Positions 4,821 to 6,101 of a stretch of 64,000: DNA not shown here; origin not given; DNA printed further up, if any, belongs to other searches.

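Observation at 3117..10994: LacI-headed locus: orphan sugar-type SBP + permease (no ATPase) followed by three secreted nucleoside-hydrolase-fold domains and a sulfatase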

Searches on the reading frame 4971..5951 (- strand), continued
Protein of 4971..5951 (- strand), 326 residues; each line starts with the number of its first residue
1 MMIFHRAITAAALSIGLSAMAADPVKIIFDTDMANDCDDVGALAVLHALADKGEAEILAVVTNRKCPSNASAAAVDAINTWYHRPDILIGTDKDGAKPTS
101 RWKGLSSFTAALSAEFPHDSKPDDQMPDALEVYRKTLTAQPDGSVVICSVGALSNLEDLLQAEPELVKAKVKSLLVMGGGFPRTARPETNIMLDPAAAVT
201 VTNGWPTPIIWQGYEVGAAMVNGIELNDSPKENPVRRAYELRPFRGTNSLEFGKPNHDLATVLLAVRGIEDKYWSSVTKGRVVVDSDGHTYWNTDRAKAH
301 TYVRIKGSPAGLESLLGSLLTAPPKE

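Call 88: search_protein_families(library=pfam, proteins=[P0362, P0363, P0365, P0367, P0368, P0369, P0380, P0399], max_evalue=0.00001)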
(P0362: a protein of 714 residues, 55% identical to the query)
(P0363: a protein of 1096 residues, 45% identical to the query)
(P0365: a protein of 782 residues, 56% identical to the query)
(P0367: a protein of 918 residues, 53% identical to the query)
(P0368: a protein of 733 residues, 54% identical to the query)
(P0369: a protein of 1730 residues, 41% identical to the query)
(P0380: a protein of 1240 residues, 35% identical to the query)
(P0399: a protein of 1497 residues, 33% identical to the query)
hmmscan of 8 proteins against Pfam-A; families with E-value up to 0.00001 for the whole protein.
P0362 (714 aa): 3 families
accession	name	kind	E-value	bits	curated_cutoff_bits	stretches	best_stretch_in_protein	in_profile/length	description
PF13088.12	BNR_2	-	4.4e-32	112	31.4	1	83-362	14-277/277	BNR repeat-like domain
PF01156.24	IU_nuc_hydro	-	9e-19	68.7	34.2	1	415-675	1-265/297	Inosine-uridine preferring nucleoside hydrolase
PF02012.26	BNR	-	2e-06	27.3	27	0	272-281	2-11/12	BNR/Asp-box repeat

P0363 (1096 aa): 4 families
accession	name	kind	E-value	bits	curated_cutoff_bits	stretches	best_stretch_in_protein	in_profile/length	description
PF01156.24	IU_nuc_hydro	-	1e-21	78.3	34.2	2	32-274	1-246/297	Inosine-uridine preferring nucleoside hydrolase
PF13385.13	Laminin_G_3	-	1.4e-14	54.9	27.6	1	822-975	12-149/151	Concanavalin A-like lectin/glucanases superfamily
PF13927.12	Ig_3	-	1.4e-08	35.5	30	1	647-715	2-78/78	Immunoglobulin domain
PF07679.22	I-set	-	9.8e-07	29.2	23.7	1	647-722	1-84/90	Immunoglobulin I-set domain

P0365 (782 aa): 1 family
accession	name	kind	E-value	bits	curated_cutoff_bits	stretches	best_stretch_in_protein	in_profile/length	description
PF01156.24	IU_nuc_hydro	-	9e-19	68.7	34.2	1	28-284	1-261/297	Inosine-uridine preferring nucleoside hydrolase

P0367 (918 aa): 3 families
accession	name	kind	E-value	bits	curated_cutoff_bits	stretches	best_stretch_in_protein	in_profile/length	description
PF00884.28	Sulfatase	-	1.2e-52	179.6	25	1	30-350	1-301/301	Sulfatase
PF01156.24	IU_nuc_hydro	-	7.2e-25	88.7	34.2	1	619-881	1-272/297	Inosine-uridine preferring nucleoside hydrolase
PF16347.10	SGSH_C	-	5.8e-08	33.5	29.3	1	304-451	8-149/154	N-sulphoglucosamine sulphohydrolase, C-terminal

P0368 (733 aa): 3 families
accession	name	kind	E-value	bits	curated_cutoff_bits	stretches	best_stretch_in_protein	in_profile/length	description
PF13088.12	BNR_2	-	1.7e-32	113.3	31.4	1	396-683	1-277/277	BNR repeat-like domain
PF01156.24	IU_nuc_hydro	-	9.6e-22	78.4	34.2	1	39-295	1-260/297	Inosine-uridine preferring nucleoside hydrolase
PF02012.26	BNR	-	2.4e-06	27.1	27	0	544-555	1-12/12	BNR/Asp-box repeat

P0369 (1730 aa): 3 families
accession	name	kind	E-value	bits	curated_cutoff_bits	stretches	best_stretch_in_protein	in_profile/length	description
PF13385.13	Laminin_G_3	-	3.4e-40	138.1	27.6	2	76-228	2-151/151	Concanavalin A-like lectin/glucanases superfamily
PF01156.24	IU_nuc_hydro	-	6.6e-28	98.7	34.2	2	265-450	1-187/297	Inosine-uridine preferring nucleoside hydrolase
PF07953.20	Toxin_R_bind_N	-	5.3e-13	49.6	23.8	1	700-841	2-152/191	Clostridium neurotoxin, N-terminal receptor binding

P0380 (1240 aa): 7 families
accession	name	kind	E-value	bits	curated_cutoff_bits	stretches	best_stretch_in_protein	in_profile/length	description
PF11721.14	Malectin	-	5.3e-56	189.5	23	2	853-990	3-145/163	Malectin domain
PF17963.7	Big_9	-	2.5e-24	86.4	23.6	2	438-521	1-88/89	Bacterial Ig domain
PF13620.12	CarboxypepD_reg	-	2.6e-16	60.2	32.3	1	1012-1085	3-82/82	Carboxypeptidase regulatory-like domain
PF12819.13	Malectin_like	-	1.4e-11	44.7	24.5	1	907-1000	235-329/331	Malectin-like domain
PF13715.12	CarbopepD_reg_2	-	1.6e-11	44.5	32.2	1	1012-1086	2-78/88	CarboxypepD_reg-like domain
PF17892.7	Cadherin_5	-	9.3e-11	41.9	26.5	1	438-524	2-98/98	Cadherin-like domain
PF08308.17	PEGA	-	8.5e-06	26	20.8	0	1047-1087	30-70/71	PEGA domain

P0399 (1497 aa): 4 families
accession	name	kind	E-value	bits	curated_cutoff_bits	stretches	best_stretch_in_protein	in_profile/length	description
PF16640.11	Big_3_5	-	2.9e-77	255.8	35.5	4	1414-1497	4-88/88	Bacterial Ig-like domain (group 3)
PF18887.5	MBG_3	-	3.5e-27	94.7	25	1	1053-1121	1-69/72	MBG domain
PF17963.7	Big_9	-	7.7e-22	78.4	23.6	2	365-447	2-89/89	Bacterial Ig domain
PF17892.7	Cadherin_5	-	2.9e-06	27.5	26.5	0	453-538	4-98/98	Cadherin-like domain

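Call 90: find_encoding_contigs(protein=P0367, flank=10000, max_places=2)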
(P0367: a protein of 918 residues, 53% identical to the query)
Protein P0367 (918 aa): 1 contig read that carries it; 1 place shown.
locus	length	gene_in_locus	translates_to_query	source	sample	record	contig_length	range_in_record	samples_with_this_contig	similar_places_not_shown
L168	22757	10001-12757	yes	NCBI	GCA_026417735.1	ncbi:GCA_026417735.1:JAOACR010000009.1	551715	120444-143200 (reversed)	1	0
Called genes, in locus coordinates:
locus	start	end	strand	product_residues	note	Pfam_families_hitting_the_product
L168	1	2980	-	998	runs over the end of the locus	PF16116:DUF4832, PF17957:Big_7 (weak), PF03422:CBM_6, PF18099:CBM_35_2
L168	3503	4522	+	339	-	PF00356:LacI, PF00532:Peripla_BP_1, PF13407:Peripla_BP_4, PF13377:Peripla_BP_3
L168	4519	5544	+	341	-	PF01156:IU_nuc_hydro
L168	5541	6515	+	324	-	PF00294:PfkB, PF08543:Phos_pyr_kin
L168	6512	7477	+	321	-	PF00532:Peripla_BP_1, PF13407:Peripla_BP_4, PF13458:Peripla_BP_6 (faint), PF13377:Peripla_BP_3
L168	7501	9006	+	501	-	PF00005:ABC_tran, PF13304:AAA_21 (faint), PF00005:ABC_tran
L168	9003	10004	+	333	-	PF02653:BPD_transp_2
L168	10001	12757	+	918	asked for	PF00884:Sulfatase, PF16347:SGSH_C, PF01156:IU_nuc_hydro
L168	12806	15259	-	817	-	PF00989:PAS, PF08448:PAS_4 (weak), PF13188:PAS_8, PF13426:PAS_9, PF00512:HisKA, PF02518:HATPase_c, PF00072:Response_reg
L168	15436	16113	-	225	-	PF04298:Zn_peptidase_2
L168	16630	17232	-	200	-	-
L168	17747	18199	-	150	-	-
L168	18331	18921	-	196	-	PF01464:SLT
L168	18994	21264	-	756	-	PF02638:GHL10, PF13200:DUF4015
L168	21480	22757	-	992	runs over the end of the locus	-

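Call 91: search_protein_families(library=ncbifam, proteins=[L168:5541-6515:+], max_evalue=0.00001)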
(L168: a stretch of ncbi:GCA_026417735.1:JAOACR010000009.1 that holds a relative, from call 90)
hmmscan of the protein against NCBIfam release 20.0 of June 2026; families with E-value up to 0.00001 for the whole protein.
L168:5541-6515:+ (324 aa): 30 families (the best 25 are shown)
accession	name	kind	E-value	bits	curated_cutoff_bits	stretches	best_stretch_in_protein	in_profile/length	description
TIGR02152.1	D_ribokin_bact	equivalog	1.1e-99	333.5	299.65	1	10-307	2-298/298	ribokinase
NF008353.0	PRK11142.1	equivalog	4.7e-92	308.8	341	1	8-311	4-305/307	ribokinase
TIGR04382.1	myo_inos_iolC_N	equivalog_domain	9.2e-37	127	300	1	10-309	5-309/309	5-dehydro-2-deoxygluconokinase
NF053626.1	RibKinHalex1628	equivalog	5.2e-35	121.4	330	1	8-310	3-292/293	ATP-dependent ribose-1-phosphate kinase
TIGR03168.1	1-PFK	subfamily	9.1e-32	110.2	216.4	1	17-310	10-300/305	hexose kinase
TIGR03828.1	pfkB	equivalog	2.4e-27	95.8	292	1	17-310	10-300/305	1-phosphofructokinase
NF006957.1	PRK09434.1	equivalog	5.6e-24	85.2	450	2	37-127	21-113/302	fructokinase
NF049991.1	TagKinase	equivalog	5.6e-24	84.5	420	1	52-312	50-318/321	tagatose kinase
NF041134.1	R1P_kin_Thcocales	equivalog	1.5e-23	83.6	500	1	9-308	3-281/291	ADP-dependent ribose-1-phosphate kinase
NF040938.1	KDG_KDGal_kin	equivalog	1e-22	80.7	400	2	206-310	201-304/305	bifunctional 2-dehydro-3-deoxygluconokinase/2-dehydro-3-deoxygalactonokinase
TIGR02198.1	rfaE_dom_I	equivalog_domain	8.6e-22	77.6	345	1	39-296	44-303/315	D-glycero-beta-D-manno-heptose-7-phosphate kinase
NF007321.0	PRK09813.1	equivalog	5.4e-18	65.4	247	2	206-287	172-252/261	fructoselysine 6-kinase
NF047869.1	myo_kin_aldol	exception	1.8e-17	62.9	600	2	5-167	5-168/586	bifunctional 5-dehydro-2-deoxygluconokinase/5-dehydro-2-deoxyphosphogluconate aldolase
NF007632.0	PRK10294.1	equivalog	2.1e-17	63.3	353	1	39-307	34-302/310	6-phosphofructokinase II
NF007355.0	PRK09850.1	equivalog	1.3e-16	60.6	540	1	7-290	5-287/313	pseudouridine kinase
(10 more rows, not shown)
